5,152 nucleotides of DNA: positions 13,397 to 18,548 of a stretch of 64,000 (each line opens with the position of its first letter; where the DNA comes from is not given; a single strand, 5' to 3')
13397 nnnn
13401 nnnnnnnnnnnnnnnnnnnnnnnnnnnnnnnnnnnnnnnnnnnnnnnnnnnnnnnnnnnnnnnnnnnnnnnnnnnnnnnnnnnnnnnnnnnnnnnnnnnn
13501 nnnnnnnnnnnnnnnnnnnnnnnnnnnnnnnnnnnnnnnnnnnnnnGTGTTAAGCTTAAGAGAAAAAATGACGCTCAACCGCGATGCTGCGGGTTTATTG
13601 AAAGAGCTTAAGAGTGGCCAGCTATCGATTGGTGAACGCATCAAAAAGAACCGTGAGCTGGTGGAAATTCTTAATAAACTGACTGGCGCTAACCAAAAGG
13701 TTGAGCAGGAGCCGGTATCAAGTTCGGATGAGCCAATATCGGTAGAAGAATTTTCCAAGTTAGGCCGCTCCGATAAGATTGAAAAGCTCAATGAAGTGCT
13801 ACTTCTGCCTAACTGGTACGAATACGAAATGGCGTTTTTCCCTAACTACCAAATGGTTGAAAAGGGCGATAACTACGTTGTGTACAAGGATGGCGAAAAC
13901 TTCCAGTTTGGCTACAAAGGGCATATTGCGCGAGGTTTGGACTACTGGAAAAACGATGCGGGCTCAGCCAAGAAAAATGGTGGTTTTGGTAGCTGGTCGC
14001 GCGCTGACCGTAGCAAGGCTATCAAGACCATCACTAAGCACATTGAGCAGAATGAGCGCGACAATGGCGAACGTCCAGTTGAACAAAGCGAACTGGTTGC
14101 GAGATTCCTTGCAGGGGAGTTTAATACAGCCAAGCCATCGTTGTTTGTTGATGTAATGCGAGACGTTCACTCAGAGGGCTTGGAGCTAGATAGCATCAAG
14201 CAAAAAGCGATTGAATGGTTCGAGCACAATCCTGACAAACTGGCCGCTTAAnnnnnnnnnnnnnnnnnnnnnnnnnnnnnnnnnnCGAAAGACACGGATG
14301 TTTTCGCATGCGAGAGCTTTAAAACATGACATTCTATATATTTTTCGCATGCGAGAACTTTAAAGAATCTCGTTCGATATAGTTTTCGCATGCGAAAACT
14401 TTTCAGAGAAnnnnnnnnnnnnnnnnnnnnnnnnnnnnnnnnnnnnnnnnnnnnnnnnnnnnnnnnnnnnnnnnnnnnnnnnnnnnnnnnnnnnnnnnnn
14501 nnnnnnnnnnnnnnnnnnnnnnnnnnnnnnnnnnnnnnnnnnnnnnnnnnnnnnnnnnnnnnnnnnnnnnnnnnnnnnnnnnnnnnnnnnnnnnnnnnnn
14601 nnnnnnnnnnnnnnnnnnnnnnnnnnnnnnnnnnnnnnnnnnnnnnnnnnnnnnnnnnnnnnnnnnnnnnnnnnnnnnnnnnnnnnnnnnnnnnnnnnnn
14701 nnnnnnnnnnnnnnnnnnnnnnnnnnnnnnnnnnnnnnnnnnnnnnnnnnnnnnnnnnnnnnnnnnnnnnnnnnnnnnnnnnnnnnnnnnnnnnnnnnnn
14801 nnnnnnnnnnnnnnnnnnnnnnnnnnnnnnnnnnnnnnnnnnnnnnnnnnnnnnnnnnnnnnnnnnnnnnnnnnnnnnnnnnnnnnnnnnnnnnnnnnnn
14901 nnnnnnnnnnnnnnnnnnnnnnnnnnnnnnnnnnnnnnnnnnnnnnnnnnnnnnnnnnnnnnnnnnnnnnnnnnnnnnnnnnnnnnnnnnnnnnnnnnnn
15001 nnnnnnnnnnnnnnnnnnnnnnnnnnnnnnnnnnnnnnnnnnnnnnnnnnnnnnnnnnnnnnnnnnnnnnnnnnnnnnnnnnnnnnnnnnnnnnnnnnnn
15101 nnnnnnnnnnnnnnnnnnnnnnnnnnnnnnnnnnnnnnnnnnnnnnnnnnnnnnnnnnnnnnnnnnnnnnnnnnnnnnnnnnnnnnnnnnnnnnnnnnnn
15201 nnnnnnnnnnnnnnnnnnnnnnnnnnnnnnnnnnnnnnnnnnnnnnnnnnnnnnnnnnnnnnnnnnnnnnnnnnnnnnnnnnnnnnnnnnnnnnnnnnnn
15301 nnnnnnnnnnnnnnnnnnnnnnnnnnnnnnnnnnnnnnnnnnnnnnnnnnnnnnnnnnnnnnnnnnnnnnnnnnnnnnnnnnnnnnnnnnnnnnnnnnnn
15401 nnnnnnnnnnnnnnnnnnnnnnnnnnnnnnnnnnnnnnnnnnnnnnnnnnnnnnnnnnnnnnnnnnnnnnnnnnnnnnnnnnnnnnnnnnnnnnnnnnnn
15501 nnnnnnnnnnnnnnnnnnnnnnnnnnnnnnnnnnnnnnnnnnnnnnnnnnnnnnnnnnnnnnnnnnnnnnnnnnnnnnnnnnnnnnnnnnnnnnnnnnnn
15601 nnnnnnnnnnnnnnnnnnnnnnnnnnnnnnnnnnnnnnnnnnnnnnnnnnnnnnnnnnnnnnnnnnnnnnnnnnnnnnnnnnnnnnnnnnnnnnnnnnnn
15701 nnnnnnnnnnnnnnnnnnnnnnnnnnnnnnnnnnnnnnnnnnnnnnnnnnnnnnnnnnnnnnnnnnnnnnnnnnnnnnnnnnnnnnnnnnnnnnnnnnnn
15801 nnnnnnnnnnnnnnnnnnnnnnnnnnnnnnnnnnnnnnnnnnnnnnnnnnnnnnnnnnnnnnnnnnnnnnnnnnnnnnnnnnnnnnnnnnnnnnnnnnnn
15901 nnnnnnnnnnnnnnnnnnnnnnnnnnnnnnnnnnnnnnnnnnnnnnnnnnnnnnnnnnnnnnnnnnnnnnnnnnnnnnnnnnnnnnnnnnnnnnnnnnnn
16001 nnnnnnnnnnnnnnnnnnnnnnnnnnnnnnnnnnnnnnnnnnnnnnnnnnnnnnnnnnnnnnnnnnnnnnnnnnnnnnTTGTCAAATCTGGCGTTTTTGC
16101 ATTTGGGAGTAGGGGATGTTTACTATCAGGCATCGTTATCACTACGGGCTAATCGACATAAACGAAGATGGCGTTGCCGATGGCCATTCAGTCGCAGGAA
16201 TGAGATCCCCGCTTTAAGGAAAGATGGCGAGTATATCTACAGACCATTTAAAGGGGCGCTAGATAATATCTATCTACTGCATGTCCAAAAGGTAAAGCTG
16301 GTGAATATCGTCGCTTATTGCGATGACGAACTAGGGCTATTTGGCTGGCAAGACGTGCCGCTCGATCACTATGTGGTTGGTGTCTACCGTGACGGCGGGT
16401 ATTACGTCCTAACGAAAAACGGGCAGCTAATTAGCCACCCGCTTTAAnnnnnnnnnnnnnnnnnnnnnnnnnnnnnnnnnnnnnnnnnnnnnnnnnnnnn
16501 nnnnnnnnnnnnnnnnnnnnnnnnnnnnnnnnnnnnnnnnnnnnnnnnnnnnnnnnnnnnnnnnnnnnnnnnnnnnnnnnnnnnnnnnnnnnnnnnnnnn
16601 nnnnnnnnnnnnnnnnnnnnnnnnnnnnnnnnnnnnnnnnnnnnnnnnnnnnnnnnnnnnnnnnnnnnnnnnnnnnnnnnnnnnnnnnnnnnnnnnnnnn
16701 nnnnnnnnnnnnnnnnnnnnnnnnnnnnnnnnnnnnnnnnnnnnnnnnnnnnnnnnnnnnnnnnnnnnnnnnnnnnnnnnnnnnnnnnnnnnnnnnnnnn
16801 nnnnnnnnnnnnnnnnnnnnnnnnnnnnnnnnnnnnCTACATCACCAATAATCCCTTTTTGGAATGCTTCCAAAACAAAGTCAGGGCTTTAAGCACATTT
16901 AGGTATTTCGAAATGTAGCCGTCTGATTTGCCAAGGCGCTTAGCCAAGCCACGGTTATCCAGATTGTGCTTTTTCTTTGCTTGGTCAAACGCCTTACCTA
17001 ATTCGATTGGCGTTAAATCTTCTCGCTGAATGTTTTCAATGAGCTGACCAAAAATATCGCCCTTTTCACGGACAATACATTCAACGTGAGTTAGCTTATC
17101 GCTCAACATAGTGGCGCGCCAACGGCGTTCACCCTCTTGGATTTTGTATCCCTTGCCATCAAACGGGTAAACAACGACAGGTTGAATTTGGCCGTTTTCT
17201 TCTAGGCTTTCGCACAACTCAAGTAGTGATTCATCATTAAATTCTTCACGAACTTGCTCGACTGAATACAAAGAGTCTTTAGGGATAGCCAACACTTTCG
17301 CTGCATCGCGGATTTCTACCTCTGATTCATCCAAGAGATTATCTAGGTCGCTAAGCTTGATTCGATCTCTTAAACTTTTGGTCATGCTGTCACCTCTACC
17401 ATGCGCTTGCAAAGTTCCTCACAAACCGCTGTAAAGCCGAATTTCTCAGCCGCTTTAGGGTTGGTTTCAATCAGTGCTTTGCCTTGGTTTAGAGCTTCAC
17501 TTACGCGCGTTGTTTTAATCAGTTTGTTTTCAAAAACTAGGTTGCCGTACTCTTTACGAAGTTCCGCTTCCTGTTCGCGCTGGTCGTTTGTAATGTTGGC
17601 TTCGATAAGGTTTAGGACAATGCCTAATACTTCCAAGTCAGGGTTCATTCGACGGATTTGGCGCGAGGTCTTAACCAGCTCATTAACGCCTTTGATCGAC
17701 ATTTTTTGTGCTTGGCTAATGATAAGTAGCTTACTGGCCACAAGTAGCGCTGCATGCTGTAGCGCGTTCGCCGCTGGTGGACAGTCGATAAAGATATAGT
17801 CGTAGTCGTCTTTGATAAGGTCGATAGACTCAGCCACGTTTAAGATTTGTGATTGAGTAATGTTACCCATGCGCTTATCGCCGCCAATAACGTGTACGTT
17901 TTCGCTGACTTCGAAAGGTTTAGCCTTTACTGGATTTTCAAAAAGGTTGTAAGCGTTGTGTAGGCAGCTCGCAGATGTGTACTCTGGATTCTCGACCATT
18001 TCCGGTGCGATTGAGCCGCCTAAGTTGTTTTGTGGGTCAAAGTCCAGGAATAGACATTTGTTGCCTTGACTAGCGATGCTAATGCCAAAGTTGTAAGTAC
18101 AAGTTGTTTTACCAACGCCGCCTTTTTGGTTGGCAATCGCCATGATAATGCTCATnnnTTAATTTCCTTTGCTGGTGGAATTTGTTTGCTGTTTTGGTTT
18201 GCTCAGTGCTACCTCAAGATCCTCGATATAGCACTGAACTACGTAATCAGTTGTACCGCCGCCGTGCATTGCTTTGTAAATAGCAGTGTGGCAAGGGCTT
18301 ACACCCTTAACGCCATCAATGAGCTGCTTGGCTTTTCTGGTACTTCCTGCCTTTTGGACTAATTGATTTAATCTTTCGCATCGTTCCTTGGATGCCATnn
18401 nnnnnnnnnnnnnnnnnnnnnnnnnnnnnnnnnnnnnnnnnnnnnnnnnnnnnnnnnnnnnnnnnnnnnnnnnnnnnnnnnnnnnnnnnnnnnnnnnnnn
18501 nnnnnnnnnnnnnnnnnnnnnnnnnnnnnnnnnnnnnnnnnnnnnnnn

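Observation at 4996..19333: Thirteen copies of a perfect 22-bp palindrome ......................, all intergenic, concentrated around parAB. Candidate dispersed centromere (parS) or operator set.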

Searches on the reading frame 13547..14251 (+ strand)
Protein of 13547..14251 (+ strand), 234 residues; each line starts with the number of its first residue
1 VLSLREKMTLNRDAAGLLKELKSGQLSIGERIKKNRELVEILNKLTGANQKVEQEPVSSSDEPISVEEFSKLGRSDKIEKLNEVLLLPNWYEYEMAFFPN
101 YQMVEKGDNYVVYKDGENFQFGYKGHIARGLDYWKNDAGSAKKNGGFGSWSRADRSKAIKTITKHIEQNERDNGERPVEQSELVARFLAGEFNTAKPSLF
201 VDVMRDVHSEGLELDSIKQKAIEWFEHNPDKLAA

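Call 8: search_protein_families(library=pfam, proteins=[window:13547-14251:+], max_evalue=0.01)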
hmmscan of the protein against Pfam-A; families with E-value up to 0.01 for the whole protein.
window:13547-14251:+ (234 aa): 0 families

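Call 83: search_protein_families(library=phrogs, proteins=[window:13547-14251:+], max_evalue=0.001)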
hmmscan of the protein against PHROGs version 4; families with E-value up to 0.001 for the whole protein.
window:13547-14251:+ (234 aa): 1 family
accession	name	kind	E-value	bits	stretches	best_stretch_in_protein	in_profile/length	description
phrog_1855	-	moron, auxiliary metabolic gene and host takeover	6.7e-08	33.9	1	154-228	32-110/114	DdrA-like anti-restriction protein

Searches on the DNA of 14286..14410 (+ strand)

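Call 95: search_dna_similar(query=window:14286-14410:+, collection=plasmids, mode=distant, max_evalue=0.001, max_rows=60)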
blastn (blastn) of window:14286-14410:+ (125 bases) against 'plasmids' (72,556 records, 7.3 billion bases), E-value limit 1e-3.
Records with a match: 9; places in all: 49; records where one place covers at least 80% of the query: 9.
Best place of each record, by identity: 90-95% 6; 80-90% 3.
By first word of the organism name: Vibrio 9.
By predicted mobility (MOB-suite, as given by PLSDB): non-mobilizable 9.
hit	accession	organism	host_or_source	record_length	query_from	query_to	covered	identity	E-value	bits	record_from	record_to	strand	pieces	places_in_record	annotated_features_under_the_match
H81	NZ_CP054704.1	Vibrio alginolyticus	Penaeus monodon,cell culture,post ...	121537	1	125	100%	93.8%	1e-26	223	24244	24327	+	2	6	none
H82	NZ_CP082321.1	Vibrio alginolyticus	mix culture,water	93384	1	125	100%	93.8%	1e-26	223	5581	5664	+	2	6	none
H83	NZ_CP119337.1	Vibrio alginolyticus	Takifugu ocellatus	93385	1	125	100%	93.8%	1e-26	223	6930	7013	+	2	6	none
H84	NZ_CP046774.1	Vibrio alginolyticus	wound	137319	1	125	100%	93.1%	1e-26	218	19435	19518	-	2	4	none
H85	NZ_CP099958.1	Vibrio alginolyticus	Anadara tuberculosa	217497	2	125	99%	93.8%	1e-26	221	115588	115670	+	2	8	none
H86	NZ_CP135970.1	Vibrio alginolyticus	Apostichopus japonicus,cell culture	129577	2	118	94%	88.9%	7e-35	153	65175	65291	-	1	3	none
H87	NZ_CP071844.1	Vibrio sp. SCSIO 43009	Galaxea fascicularis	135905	15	125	89%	92.4%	1e-18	194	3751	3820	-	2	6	none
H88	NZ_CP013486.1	Vibrio alginolyticus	seawater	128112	2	118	94%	87.1%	7e-16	167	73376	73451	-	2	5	none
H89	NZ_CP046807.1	Vibrio alginolyticus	-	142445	4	122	95%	84.5%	4e-12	143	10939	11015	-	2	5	phage tail protein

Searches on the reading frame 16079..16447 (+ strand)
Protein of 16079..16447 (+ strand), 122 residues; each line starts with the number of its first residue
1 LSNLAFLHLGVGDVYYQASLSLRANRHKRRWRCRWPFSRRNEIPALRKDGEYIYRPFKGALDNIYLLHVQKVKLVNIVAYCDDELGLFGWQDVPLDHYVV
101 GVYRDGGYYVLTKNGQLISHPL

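Call 10: search_protein_families(library=pfam, proteins=[window:16079-16447:+], max_evalue=0.01)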
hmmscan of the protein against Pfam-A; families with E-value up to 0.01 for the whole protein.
window:16079-16447:+ (122 aa): 0 families

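Call 83: search_protein_families(library=phrogs, proteins=[window:16079-16447:+], max_evalue=0.001)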
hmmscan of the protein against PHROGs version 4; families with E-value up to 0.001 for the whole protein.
window:16079-16447:+ (122 aa): 1 family
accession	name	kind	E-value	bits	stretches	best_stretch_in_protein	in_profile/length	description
phrog_15882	-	unknown function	4.5e-33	114.8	1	39-121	25-105/125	-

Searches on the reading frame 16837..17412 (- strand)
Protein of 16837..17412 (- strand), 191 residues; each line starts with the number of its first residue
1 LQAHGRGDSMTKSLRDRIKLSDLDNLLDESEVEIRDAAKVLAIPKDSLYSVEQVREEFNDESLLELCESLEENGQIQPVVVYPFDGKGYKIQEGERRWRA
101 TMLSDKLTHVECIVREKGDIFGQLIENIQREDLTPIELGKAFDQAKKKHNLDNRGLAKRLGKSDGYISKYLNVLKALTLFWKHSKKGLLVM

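Call 10: search_protein_families(library=pfam, proteins=[window:16837-17412:-], max_evalue=0.01)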
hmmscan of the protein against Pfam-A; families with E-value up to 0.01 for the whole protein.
window:16837-17412:- (191 aa): 3 families
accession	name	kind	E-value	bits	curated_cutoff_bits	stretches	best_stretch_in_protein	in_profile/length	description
PF02195.25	ParB_N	-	5.3e-16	58.9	26.3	1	51-129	15-95/95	ParB N-terminal domain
PF17762.8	HTH_ParB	-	4.4e-06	27.2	22.6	1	131-175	1-45/102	ParB HTH domain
PF01381.28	HTH_3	-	0.0032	17.9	23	1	145-172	4-31/55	Helix-turn-helix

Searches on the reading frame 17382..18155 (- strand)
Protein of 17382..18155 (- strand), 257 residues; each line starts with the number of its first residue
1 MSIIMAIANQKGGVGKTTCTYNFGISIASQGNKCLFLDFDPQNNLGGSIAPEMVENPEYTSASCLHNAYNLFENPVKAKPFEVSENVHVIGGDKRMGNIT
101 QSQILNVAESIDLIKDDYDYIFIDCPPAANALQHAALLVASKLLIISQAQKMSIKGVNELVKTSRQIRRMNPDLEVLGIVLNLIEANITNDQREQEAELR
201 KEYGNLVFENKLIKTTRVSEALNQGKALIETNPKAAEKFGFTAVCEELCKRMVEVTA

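Call 10: search_protein_families(library=pfam, proteins=[window:17382-18155:-], max_evalue=0.01)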
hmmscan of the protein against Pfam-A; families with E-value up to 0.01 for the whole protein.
window:17382-18155:- (257 aa): 7 families
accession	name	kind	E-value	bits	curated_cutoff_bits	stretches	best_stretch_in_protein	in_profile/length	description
PF13614.12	AAA_31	-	2.2e-33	116.1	27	1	4-176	3-177/177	AAA domain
PF01656.29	CbiA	-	4.7e-18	65.8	25.4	1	6-226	2-123/125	CobQ/CobB/MinD/ParA nucleotide binding domain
PF10609.15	ParA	-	6.4e-14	52.4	27.1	1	4-246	5-243/246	NUBPL iron-transfer P-loop NTPase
PF02374.21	ArsA_ATPase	-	1.7e-08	34.5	24.3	1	11-136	9-143/305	Anion-transporting ATPase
PF06564.18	CBP_BcsQ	-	7.4e-07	29.4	21.3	1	5-150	4-148/234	Cellulose biosynthesis protein BcsQ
PF00142.24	Fer4_NifH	-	1.1e-05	25.5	25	0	10-43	7-40/271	4Fe-4S iron sulfur cluster binding proteins, NifH/frxC family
PF09140.17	MipZ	-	1.5e-05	24.9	20.7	1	5-143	3-125/262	ATPase MipZ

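Call 83: search_protein_families(library=phrogs, proteins=[window:17382-18155:-], max_evalue=0.001)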
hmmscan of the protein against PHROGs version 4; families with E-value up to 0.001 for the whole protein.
window:17382-18155:- (257 aa): 1 family
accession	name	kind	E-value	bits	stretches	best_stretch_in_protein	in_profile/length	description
phrog_164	-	DNA, RNA and nucleotide metabolism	4.2e-52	178.8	1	1-254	223-475/500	ParA-like partition protein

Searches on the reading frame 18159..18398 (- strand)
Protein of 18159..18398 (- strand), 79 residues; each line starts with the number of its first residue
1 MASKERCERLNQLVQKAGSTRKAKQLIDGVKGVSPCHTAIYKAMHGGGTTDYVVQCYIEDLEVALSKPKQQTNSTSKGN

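Call 10: search_protein_families(library=pfam, proteins=[window:18159-18398:-], max_evalue=0.01)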
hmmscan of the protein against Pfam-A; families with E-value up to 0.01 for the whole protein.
window:18159-18398:- (79 aa): 0 families

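Call 83: search_protein_families(library=phrogs, proteins=[window:18159-18398:-], max_evalue=0.001)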
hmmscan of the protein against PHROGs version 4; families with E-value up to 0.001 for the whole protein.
window:18159-18398:- (79 aa): 1 family
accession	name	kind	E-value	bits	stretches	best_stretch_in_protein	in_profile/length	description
phrog_18848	-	unknown function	2.7e-41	140.8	1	1-74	1-73/73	-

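Call 101: find_homologous_proteins(query=window:18159-18398:-, max_evalue=0.001)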
Query window:18159-18398:- (79 aa): 2 proteins with E <= 0.001 among 2 candidates.
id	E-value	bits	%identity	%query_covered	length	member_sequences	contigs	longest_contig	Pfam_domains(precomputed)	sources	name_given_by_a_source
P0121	1.2e-40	154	92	100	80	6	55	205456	-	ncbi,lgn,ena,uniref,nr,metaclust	ncbi:TPA: hypothetical protein ACPJ0Q_004316 [Vibrio diabolicus]|uniref:Uncharacterized protein n=2 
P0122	1.8e-37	144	100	85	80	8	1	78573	-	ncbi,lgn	ncbi:hypothetical protein AAF472_004263 [Vibrio alginolyticus]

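Call 106: predict_structure(alignment_id=A2)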
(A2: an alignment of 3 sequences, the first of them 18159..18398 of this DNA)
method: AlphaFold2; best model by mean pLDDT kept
length: 79 residues; sequences in the alignment: 3
mean_pLDDT: 73.0   pTM: 0.61
mean pLDDT of the five models: 73.0, 72.0, 68.6, 56.9, 53.2
residues with pLDDT >= 90: 0; 70-90: 55; 50-70: 15; < 50: 9
segments of 3 or more residues with pLDDT < 50: 69-75
pLDDT, mean of each block of 10 residues (from residue 1): 77 81 81 73 68 83 72 47
secondary structure, 60 per line:
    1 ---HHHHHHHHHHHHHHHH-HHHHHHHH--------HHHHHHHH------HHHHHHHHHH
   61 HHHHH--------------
elements in order: H4-19 H21-28 H37-44 H51-65

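Call 108: fold_search(model_id=the predicted structure, library=pdb)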
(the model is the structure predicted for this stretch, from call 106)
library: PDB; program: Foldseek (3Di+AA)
matches with E <= 10: 19; with E <= 0.001: 0
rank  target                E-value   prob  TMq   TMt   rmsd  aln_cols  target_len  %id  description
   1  4fm3_C                4.1e+00  0.20  0.46  0.40   5.0        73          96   15  Crystal structure of a DUF4398 family protein (PA2901) from Pseudomonas aeruginosa PAO1 at 2.47 A resolution (released 2012-08-15)
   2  5t4i_B                5.6e+00  0.13  0.38  0.12   9.4        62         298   16  A Novel domain in human EXOG converts apoptotic endonuclease to DNA-repair enzyme (released 2017-05-17)
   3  7puk_A                5.6e+00  0.08  0.38  0.10   4.2        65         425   18  Crystal structure of Endoglycosidase E GH18 domain from Enterococcus faecalis in complex with Man5 product (released 2022-03-16)
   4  7px9_D                6.7e+00  0.05  0.27  0.08   5.5        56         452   11  Substrate-engaged mycobacterial Proteasome-associated ATPase - focused 3D refinement (state A) (released 2022-01-19)
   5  5zki_A                7.1e+00  0.11  0.38  0.11   9.4        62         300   16  Human EXOG-H140A in complex with duplex DNA (released 2019-04-03)
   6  5e81_G5               7.1e+00  0.04  0.24  0.27   7.0        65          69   17  Structure of T. thermophilus 70S ribosome complex with mRNA and tRNALys in the A-site with wobble pair (released 2016-01-27)
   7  6y07_MODEL_1_A        7.1e+00  0.03  0.24  0.16  14.6        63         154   13  Designing a Granulopoietic Protein by Topological Rescaffolding 1: Sohair (released 2020-03-18)
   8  3duq_M                7.1e+00  0.02  0.20  0.07  15.8        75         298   11  E(L212)A, D(L213)A, N(M5)D triple mutant structure of photosynthetic reaction center from Rhodobacter sphaeroides (released 2009-06-30)
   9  3dtr_M                7.5e+00  0.02  0.20  0.07  15.8        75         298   11  E(L212)Q, L(L227)F double mutant structure of photosynthetic reaction center from Rhodobacter sphaeroides (released 2009-06-30)
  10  9jm1_C                8.0e+00  0.06  0.33  0.38   4.7        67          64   18  Crystal structure of de novo designed light-responsive oligomer C2-5 (LRO-C2-5) (released 2025-08-27)
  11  4fm3_A                8.5e+00  0.11  0.46  0.40   5.1        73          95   15  Crystal structure of a DUF4398 family protein (PA2901) from Pseudomonas aeruginosa PAO1 at 2.47 A resolution (released 2012-08-15)
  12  3rgu_D                8.5e+00  0.04  0.28  0.27   7.7        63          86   11  Structure of Fap-NRa at pH 5.0 (released 2011-12-28)
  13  8oop_J                8.5e+00  0.04  0.28  0.05  10.8        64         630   20  CryoEM Structure INO80core Hexasome complex composite model state2 (released 2023-07-26)
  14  1u89_MODEL_1_A        8.5e+00  0.02  0.22  0.14  14.1       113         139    8  Solution structure of VBS2 fragment of talin (released 2005-01-18)
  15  9jm2_B                9.0e+00  0.10  0.43  0.48   5.6        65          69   17  Crystal structure of de novo designed light-responsive oligomer C2-35 (LRO-C2-35) at acidic pH (pH 4.5) (released 2025-08-27)
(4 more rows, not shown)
